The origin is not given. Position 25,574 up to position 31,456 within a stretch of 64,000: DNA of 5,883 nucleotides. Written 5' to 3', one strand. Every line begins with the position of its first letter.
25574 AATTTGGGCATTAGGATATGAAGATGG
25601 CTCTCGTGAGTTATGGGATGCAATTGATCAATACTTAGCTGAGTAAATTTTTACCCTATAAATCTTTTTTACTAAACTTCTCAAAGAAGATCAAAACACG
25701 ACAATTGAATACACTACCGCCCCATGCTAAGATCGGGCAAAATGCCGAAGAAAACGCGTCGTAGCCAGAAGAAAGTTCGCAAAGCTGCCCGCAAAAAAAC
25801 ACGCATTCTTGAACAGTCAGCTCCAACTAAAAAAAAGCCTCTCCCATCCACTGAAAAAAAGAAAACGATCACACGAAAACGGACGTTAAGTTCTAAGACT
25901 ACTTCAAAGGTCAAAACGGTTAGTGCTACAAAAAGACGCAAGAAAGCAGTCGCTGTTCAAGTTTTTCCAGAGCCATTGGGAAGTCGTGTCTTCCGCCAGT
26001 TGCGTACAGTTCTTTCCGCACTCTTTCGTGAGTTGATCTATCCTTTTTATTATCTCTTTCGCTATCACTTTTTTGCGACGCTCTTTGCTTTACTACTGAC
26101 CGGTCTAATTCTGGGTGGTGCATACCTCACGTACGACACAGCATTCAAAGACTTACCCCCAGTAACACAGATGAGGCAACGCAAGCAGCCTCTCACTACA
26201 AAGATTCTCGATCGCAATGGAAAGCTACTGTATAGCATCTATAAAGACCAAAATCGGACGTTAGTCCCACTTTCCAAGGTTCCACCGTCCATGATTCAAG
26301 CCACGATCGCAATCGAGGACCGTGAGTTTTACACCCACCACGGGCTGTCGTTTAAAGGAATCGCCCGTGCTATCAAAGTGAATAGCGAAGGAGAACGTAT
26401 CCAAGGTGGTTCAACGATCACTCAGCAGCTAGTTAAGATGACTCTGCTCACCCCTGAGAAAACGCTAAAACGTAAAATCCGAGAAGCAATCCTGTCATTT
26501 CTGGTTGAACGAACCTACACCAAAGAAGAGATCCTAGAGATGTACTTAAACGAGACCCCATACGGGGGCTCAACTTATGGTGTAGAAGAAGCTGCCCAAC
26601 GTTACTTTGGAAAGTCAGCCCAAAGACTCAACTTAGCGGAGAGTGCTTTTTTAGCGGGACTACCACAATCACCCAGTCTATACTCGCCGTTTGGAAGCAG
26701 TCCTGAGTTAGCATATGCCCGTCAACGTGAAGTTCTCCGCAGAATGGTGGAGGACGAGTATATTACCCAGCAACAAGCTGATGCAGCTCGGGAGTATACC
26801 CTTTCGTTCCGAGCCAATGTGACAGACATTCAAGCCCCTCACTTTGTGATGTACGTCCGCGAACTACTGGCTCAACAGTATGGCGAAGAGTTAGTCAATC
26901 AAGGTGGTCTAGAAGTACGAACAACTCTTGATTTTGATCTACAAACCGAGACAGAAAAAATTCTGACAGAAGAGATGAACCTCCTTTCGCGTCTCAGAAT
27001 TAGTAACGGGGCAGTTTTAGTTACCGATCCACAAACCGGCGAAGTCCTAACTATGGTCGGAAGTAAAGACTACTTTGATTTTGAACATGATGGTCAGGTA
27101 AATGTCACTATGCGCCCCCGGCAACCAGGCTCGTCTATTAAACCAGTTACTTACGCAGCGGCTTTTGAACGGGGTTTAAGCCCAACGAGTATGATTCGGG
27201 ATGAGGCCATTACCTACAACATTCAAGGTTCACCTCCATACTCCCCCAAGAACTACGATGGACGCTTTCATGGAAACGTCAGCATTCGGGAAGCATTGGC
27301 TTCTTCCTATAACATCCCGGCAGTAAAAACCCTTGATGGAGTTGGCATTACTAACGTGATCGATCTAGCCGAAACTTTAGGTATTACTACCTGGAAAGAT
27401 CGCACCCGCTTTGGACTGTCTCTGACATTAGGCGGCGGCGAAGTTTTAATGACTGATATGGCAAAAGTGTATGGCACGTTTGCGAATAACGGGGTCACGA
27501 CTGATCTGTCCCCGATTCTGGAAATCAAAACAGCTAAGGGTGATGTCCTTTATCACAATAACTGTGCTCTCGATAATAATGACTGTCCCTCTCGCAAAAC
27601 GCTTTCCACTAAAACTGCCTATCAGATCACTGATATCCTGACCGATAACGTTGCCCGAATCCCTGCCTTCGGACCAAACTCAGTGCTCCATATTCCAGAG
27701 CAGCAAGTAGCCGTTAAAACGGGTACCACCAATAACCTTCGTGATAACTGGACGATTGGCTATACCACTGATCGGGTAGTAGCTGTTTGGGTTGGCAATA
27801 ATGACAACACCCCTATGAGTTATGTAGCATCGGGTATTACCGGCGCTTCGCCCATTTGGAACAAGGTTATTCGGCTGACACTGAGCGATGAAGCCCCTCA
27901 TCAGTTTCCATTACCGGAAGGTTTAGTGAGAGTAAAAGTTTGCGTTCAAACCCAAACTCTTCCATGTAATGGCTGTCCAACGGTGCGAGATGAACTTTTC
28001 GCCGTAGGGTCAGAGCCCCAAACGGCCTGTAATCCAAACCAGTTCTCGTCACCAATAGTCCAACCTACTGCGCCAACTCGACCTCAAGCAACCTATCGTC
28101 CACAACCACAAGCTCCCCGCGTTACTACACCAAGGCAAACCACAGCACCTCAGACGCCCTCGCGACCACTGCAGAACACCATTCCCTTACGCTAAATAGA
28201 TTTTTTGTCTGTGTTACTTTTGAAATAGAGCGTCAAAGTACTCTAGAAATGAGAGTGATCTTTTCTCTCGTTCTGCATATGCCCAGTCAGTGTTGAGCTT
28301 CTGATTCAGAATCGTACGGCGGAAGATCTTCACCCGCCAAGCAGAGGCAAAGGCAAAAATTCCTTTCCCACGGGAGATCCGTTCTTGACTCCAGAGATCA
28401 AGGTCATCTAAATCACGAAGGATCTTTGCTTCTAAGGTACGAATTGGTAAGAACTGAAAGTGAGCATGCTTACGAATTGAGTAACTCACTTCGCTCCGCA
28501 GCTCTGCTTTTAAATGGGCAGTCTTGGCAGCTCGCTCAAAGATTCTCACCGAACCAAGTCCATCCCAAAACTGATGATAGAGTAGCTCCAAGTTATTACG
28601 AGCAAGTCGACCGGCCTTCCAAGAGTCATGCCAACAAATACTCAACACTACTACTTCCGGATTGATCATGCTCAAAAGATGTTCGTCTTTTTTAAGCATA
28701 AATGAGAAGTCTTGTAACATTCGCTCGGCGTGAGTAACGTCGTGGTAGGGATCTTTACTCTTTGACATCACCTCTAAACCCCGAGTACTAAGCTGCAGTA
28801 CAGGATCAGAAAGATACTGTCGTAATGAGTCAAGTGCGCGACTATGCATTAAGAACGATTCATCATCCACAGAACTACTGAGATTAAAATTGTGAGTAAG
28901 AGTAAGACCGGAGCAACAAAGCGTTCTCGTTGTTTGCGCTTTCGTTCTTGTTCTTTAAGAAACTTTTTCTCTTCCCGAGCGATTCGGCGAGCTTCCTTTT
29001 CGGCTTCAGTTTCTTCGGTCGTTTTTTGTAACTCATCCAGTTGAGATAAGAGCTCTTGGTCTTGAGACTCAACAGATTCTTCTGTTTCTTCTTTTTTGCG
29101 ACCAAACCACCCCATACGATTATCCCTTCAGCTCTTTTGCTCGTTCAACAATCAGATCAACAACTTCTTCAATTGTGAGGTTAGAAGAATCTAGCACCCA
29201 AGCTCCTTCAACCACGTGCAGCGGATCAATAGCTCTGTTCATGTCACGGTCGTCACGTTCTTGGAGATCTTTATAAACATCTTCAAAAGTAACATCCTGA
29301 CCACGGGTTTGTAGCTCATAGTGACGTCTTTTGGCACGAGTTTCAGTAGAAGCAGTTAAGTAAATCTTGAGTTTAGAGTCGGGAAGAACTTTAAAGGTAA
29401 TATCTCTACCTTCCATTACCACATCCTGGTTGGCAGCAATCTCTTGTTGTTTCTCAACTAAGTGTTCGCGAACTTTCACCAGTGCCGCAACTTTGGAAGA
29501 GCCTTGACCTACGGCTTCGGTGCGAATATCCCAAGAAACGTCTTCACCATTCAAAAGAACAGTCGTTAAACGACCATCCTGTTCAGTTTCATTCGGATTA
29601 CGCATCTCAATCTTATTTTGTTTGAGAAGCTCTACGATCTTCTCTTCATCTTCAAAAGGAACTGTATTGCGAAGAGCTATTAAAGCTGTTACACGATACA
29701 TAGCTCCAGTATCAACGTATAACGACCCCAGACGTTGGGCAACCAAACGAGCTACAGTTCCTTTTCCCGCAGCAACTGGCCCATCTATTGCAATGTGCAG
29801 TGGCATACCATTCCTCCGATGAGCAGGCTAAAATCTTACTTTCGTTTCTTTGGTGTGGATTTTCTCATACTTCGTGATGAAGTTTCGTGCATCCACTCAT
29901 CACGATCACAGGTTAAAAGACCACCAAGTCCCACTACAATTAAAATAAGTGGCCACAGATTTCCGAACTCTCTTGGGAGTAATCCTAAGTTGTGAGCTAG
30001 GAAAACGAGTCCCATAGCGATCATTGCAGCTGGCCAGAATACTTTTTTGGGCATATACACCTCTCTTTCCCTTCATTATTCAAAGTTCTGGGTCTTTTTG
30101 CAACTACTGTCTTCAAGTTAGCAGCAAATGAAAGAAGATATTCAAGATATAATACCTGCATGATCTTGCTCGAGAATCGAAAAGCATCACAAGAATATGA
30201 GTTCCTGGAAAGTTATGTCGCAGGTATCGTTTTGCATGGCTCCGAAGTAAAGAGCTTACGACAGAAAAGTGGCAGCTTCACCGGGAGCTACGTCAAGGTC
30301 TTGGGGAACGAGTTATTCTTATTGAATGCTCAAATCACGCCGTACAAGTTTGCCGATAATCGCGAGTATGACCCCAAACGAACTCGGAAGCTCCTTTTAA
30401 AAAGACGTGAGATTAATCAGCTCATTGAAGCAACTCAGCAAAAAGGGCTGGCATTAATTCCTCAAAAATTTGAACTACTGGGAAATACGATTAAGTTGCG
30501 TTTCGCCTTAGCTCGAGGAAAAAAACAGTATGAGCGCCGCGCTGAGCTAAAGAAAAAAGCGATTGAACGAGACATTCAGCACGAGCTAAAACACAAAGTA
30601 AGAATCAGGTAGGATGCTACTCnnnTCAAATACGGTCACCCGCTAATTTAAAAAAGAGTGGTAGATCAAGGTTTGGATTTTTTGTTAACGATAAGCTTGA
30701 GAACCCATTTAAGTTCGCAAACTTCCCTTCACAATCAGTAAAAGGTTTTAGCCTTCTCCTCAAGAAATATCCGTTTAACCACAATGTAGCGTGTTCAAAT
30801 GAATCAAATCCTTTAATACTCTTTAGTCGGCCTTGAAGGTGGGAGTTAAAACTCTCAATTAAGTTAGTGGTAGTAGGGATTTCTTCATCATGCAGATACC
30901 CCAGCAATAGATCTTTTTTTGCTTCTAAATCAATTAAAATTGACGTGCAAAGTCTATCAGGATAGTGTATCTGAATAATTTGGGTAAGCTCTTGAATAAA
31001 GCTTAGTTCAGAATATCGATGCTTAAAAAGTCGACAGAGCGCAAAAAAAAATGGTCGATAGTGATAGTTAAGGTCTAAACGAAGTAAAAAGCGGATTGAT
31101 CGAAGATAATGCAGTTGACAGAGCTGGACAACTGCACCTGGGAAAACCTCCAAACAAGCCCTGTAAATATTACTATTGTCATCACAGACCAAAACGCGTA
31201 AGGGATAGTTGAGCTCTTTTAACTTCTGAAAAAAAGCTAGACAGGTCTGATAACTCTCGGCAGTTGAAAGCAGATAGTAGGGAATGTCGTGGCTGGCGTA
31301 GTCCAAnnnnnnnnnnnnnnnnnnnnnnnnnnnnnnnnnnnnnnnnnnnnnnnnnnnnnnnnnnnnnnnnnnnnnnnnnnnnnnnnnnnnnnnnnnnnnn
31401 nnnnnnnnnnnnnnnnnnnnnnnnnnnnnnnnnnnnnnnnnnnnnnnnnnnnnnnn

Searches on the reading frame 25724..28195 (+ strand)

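Call 11: search_protein_families(library=pfam, proteins=[window:25724-28195:+], max_evalue=0.001)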
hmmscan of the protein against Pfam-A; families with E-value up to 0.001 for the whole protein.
window:25724-28195:+ (823 aa): 2 families
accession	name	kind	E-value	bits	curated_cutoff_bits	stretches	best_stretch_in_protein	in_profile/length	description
PF00912.28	Transgly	-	6.9e-64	215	27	1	166-341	2-177/178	Transglycosylase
PF00905.27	Transpeptidase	-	1.3e-23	84.2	22.1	1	429-705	1-287/299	Penicillin binding protein transpeptidase domain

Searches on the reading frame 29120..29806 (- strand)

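Call 11: search_protein_families(library=pfam, proteins=[window:29120-29806:-], max_evalue=0.001)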
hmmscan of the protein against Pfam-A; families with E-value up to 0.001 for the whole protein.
window:29120-29806:- (228 aa): 4 families
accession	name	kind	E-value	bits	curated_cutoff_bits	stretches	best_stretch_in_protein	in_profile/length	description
PF02224.24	Cytidylate_kin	-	1.4e-73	247.5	26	1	5-224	1-210/211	Cytidylate kinase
PF13189.12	Cytidylate_kin2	-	3.8e-07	30.9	28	1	4-187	1-149/176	Cytidylate kinase-like family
PF13238.12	AAA_18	-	1e-05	26.4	29.4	1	5-161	1-108/128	AAA domain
PF13207.12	AAA_17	-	8.9e-05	23.2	27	0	9-77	2-68/136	AAA domain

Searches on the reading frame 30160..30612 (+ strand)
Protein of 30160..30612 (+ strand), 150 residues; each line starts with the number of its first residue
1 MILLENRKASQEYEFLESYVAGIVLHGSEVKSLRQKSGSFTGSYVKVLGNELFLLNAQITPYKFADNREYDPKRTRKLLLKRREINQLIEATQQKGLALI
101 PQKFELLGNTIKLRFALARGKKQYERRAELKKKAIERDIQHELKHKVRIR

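Call 12: search_protein_families(library=pfam, proteins=[window:30160-30612:+], max_evalue=0.001)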
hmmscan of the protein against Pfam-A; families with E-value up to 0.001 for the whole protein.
window:30160-30612:+ (150 aa): 1 family
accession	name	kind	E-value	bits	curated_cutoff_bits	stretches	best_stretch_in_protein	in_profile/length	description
PF01668.23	SmpB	-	5.6e-45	153.2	27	1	4-144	2-142/143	SmpB protein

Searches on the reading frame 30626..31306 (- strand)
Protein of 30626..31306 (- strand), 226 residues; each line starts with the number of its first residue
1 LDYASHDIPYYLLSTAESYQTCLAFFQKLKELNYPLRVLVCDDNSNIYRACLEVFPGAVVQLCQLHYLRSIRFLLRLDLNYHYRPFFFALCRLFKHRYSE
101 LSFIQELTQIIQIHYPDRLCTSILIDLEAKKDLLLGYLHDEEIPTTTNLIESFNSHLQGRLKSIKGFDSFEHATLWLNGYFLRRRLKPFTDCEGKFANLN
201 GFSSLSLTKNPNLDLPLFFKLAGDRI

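Call 12: search_protein_families(library=pfam, proteins=[window:30626-31306:-], max_evalue=0.001)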
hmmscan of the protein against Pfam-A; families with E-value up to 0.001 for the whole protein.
window:30626-31306:- (226 aa): 1 family
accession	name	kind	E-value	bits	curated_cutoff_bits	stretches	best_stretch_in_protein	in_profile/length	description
PF00872.24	Transposase_mut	-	9e-07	28.5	21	1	13-167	202-355/379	Transposase, Mutator family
